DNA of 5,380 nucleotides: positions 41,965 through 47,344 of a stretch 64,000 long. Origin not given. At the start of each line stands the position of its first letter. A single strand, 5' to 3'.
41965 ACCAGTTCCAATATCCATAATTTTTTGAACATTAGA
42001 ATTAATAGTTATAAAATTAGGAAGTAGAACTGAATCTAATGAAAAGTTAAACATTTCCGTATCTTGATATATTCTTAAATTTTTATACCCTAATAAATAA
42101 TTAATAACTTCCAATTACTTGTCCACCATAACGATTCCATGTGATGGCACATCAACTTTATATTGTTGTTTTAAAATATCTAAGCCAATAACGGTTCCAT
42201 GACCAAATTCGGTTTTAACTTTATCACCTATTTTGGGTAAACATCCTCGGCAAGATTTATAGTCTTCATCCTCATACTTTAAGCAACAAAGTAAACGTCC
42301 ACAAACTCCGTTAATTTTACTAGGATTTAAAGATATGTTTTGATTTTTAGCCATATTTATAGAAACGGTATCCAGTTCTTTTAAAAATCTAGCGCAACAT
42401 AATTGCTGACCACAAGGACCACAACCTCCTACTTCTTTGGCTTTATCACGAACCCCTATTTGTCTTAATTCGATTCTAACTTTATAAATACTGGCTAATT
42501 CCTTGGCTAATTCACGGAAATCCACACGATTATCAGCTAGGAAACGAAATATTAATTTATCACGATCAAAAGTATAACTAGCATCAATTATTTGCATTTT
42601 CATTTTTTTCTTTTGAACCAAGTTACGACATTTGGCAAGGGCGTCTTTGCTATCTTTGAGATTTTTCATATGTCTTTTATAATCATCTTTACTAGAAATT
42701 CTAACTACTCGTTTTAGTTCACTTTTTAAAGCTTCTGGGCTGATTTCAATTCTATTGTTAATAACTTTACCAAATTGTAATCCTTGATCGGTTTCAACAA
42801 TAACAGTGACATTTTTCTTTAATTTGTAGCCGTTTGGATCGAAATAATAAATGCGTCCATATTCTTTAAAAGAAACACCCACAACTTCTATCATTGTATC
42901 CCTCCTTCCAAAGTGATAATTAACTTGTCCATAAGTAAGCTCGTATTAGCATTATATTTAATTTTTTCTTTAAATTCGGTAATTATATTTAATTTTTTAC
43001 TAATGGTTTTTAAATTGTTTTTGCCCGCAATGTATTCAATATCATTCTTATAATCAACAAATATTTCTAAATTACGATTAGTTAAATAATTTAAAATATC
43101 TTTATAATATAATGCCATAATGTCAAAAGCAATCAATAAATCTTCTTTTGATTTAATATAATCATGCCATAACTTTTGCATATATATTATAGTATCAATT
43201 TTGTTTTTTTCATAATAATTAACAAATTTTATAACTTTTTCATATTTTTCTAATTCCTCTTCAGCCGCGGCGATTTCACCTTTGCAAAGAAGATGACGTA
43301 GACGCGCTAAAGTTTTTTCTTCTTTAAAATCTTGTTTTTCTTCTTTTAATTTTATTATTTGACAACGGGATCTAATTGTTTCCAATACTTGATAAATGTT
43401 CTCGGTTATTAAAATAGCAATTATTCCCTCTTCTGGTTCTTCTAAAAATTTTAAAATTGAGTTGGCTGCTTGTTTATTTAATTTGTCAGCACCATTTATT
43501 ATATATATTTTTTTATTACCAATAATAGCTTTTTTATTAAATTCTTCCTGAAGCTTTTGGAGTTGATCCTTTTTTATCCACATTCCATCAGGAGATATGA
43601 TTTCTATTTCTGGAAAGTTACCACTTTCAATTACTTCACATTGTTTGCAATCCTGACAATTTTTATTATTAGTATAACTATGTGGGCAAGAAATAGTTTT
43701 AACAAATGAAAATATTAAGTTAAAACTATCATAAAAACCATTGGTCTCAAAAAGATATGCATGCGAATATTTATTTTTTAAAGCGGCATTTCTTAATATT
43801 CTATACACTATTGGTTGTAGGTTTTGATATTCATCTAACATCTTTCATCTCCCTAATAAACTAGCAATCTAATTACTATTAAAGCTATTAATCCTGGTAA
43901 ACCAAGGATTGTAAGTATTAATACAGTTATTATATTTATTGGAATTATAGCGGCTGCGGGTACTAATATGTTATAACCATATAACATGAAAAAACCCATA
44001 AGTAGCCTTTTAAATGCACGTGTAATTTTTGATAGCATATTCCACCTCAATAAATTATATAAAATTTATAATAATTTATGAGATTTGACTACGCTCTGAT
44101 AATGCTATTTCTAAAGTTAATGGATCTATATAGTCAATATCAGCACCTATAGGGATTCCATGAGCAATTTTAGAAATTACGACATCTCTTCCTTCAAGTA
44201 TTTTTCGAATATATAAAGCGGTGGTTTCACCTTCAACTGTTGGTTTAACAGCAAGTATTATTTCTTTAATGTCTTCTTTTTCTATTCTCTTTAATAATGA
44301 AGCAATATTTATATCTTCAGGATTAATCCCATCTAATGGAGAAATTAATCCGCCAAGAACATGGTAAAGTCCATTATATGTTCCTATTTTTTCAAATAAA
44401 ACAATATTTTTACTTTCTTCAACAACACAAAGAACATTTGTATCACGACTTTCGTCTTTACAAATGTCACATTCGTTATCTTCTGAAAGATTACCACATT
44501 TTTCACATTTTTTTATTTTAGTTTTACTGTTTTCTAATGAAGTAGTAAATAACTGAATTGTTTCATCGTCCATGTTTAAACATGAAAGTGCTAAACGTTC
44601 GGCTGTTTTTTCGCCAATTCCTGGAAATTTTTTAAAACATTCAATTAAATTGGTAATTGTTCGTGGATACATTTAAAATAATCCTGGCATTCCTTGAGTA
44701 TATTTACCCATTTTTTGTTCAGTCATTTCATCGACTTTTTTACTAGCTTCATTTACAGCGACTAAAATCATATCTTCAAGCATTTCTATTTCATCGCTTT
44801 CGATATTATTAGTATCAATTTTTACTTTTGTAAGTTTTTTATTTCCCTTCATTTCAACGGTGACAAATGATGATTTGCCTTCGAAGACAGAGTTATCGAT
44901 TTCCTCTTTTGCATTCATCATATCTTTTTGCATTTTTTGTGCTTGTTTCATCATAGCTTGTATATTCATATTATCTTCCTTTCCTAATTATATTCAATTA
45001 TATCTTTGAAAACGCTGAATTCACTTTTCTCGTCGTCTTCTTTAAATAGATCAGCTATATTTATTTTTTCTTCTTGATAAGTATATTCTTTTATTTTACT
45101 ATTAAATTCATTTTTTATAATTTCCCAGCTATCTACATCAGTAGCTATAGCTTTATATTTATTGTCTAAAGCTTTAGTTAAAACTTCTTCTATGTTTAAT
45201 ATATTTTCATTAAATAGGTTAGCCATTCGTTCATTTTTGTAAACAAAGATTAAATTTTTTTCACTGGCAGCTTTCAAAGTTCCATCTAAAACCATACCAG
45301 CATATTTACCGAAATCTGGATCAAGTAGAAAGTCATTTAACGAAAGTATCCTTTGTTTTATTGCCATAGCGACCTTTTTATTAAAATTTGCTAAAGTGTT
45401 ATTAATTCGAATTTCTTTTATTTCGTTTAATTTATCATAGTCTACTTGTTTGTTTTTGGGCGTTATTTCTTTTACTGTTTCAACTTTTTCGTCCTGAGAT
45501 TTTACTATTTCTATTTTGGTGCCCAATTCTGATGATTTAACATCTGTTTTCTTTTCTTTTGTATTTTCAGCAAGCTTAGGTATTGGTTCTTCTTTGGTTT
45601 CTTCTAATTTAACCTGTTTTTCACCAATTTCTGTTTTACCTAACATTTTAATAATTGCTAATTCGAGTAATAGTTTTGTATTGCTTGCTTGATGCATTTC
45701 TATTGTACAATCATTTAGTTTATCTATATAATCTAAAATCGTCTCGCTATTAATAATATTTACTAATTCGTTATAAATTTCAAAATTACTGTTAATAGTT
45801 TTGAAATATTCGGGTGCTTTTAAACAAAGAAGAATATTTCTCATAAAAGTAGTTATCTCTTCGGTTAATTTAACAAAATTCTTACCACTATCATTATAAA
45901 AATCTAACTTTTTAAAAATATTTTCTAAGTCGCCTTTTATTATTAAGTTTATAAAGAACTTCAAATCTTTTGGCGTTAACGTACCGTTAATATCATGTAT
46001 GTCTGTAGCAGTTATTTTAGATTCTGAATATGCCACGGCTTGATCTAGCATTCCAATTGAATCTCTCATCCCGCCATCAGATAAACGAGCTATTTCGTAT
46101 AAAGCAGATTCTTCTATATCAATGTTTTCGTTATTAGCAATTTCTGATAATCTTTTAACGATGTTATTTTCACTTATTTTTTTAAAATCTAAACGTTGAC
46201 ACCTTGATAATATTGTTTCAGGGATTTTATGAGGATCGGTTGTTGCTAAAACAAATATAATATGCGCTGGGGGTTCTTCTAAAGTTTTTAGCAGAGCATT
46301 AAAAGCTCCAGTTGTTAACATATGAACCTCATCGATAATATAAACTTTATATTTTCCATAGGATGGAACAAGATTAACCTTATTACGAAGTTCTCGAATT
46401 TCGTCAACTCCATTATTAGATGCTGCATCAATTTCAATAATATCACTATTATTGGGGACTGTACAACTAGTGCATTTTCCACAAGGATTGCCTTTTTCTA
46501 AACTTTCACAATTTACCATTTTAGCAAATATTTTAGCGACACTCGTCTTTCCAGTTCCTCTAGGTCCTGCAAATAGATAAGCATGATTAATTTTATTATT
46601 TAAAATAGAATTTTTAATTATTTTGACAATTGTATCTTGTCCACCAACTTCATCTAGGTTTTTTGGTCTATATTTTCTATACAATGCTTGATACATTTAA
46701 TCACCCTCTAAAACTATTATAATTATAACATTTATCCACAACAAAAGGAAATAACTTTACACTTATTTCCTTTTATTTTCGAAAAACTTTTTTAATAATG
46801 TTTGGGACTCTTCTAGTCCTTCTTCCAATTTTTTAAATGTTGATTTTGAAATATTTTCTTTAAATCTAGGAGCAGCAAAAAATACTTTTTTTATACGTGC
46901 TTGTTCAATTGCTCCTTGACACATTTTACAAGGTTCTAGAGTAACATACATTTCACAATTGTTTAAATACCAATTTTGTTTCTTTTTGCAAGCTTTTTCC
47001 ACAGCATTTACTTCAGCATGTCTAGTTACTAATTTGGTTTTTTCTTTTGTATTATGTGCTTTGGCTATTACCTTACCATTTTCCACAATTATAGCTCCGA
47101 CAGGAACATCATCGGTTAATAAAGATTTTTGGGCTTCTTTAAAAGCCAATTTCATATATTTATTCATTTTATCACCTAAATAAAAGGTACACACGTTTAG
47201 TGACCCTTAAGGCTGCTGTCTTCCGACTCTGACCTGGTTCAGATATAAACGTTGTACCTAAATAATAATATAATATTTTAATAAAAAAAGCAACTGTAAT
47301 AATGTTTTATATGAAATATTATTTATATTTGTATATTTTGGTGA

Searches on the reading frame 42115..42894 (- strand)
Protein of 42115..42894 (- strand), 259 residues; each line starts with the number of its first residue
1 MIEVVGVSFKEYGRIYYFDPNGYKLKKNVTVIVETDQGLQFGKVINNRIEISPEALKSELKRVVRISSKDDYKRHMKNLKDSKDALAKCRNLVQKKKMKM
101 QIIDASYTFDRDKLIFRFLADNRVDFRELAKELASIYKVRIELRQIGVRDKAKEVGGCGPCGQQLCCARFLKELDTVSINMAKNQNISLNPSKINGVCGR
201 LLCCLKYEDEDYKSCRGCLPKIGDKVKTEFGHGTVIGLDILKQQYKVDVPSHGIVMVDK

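Call 30: search_protein_families(library=pfam, proteins=[window:42115-42894:-])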
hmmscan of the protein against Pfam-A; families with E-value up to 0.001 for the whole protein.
window:42115-42894:- (259 aa): 2 families
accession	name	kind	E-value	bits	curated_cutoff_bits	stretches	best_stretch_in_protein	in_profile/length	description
PF04468.17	PSP1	-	1.5e-28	99.4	27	1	61-146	1-86/86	PSP1 C-terminal conserved region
PF23735.1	KIF9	-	0.00078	20.1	31.9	0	59-101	83-124/140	Kinesin-like protein KIF9 domain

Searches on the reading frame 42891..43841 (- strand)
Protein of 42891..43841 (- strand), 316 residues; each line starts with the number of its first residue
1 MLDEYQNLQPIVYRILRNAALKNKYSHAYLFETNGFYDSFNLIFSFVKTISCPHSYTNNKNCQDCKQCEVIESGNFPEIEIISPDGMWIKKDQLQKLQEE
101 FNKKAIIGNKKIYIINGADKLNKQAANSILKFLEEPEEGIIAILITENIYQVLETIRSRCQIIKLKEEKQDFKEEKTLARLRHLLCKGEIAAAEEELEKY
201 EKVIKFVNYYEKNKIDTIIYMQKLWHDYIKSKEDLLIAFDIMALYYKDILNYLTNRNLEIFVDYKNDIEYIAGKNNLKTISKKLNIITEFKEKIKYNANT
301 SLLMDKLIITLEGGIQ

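Call 30: search_protein_families(library=pfam, proteins=[window:42891-43841:-])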
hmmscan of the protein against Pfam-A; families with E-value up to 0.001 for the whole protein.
window:42891-43841:- (316 aa): 2 families
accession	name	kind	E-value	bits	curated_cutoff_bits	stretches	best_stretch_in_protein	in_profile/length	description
PF13177.12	DNA_pol3_delta2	-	2.2e-50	171.2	27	1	9-167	2-159/161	DNA polymerase III, delta subunit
PF09115.15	DNApol3-delta_C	-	0.00047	21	21.7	0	232-312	33-116/117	DNA polymerase III, delta subunit, C terminal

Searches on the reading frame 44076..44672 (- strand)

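Call 8: search_protein_families(library=pfam, proteins=[window:44076-44672:-])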
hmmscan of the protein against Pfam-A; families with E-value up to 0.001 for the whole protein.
window:44076-44672:- (198 aa): 5 families
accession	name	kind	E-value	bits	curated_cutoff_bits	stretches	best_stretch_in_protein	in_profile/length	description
PF13662.12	Toprim_4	-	9.1e-24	83.9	25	1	80-170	2-85/85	Toprim domain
PF21176.3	RecR_HhH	-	4.1e-11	43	27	1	6-48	1-43/45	RecR, helix-hairpin-helix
PF01751.28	Toprim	-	1.7e-08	35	23.1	1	80-168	1-95/96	Toprim domain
PF21175.2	RecR_C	-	9e-08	31.8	22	1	172-194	1-23/24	RecR, C-terminal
PF02132.21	RecR_ZnF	-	7.3e-07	29.3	22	1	53-73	1-21/21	RecR, Cys4-zinc finger domain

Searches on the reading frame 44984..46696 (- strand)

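Call 8: search_protein_families(library=pfam, proteins=[window:44984-46696:-])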
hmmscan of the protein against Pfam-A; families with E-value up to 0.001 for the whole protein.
window:44984-46696:- (570 aa): 12 families
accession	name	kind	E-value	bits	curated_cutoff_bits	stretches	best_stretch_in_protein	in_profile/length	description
PF13177.12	DNA_pol3_delta2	-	1.3e-45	155.7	27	1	20-174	2-160/161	DNA polymerase III, delta subunit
PF22608.2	DNAX_ATPase_lid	-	2.4e-13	50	27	1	179-225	2-48/49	DNA polymerase III clamp loader subunit, ATPase lid domain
PF00004.35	AAA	-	8.9e-13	49.3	21.2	1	41-168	2-125/131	ATPase family associated with various cellular activities (AAA)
PF21960.2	RCF1-5-like_lid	-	1.4e-06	28.6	27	1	181-217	1-38/43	RCF1/5-like, AAA+ ATPase lid domain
PF07728.20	AAA_5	-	1.3e-05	25.6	22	1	41-143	3-94/139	AAA domain (dynein-related subfamily)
PF05496.18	RuvB_N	-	1.3e-05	25.4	27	0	10-64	2-60/159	Holliday junction DNA helicase RuvB P-loop domain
PF13401.12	AAA_22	-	9.6e-05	23.1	27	1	41-149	9-121/130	AAA domain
PF13604.12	AAA_30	-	0.00021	21.5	27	1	41-149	22-122/191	AAA domain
PF12169.13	DNA_pol3_gamma3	-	0.00023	21.4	24.4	1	228-360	1-136/143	DNA polymerase III subunits gamma and tau domain III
PF03215.21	Rad17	-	0.00049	20.5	23.8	1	3-78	7-87/186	Rad17 P-loop domain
PF12775.13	AAA_7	-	0.00049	20.1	25.8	0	35-132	31-117/181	P-loop containing dynein motor region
PF06068.19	TIP49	-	0.00065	19.4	23.8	0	118-152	277-310/347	TIP49 P-loop domain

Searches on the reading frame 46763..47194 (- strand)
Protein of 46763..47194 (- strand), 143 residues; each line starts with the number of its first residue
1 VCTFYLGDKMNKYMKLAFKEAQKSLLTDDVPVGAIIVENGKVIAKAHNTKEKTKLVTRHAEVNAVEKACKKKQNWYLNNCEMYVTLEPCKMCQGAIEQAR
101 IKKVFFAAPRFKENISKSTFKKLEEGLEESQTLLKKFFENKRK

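Call 8: search_protein_families(library=pfam, proteins=[window:46763-47194:-])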
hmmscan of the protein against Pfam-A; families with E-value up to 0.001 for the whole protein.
window:46763-47194:- (143 aa): 3 families
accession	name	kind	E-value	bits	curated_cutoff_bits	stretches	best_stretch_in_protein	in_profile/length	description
PF14437.12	MafB19-deam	-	6.2e-34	117.4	27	1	11-141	4-141/142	MafB19-like deaminase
PF00383.29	dCMP_cyt_deam_1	-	8.9e-30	103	25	1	10-107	4-101/102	Cytidine and deoxycytidylate deaminase zinc-binding region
PF14439.12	Bd3614-deam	-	2e-09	37.9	38.5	1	31-99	9-77/113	Bd3614-like deaminase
